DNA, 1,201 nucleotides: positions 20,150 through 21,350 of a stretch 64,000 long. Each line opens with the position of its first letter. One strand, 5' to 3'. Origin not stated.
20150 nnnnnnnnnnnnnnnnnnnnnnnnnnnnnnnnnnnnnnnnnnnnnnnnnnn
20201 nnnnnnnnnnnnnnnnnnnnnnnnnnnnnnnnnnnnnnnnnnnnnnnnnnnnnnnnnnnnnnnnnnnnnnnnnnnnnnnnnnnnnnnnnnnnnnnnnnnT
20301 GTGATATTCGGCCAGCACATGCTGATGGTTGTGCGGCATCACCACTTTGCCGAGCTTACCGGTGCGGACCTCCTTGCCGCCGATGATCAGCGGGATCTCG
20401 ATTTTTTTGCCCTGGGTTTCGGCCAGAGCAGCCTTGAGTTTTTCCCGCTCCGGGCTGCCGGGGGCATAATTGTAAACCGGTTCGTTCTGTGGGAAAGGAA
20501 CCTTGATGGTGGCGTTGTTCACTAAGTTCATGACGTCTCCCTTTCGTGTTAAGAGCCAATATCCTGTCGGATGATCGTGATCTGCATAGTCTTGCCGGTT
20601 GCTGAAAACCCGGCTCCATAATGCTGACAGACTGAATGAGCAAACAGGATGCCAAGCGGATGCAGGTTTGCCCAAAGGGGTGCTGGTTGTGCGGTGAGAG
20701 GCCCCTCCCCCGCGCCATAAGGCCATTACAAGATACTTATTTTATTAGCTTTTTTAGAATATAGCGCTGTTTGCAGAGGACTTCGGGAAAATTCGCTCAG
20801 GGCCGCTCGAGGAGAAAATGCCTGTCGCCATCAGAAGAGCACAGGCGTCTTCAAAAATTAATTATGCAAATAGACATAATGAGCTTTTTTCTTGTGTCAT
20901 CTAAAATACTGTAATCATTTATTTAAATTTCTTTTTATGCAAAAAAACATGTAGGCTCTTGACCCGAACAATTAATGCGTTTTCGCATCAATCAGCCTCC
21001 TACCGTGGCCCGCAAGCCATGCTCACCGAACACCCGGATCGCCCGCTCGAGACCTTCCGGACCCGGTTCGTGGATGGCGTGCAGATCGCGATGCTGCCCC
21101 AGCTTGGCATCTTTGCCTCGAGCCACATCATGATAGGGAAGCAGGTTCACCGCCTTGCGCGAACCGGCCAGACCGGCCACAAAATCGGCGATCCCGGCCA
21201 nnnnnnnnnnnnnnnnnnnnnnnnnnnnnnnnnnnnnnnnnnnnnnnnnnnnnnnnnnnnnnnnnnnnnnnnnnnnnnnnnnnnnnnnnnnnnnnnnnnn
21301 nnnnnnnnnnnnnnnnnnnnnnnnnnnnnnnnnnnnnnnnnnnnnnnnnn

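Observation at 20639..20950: Textbook sigma-54 promoter for the P5CDH-PRODH operon with two ATGCAA-N5-CAT sites upstream across an AT-rich tract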

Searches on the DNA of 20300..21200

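Call 22: search_rna_families(source=window, start=20300, end=21200, threshold=evalue, max_evalue=1)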
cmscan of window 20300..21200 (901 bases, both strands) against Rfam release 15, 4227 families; matches with E-value up to 1: 0.
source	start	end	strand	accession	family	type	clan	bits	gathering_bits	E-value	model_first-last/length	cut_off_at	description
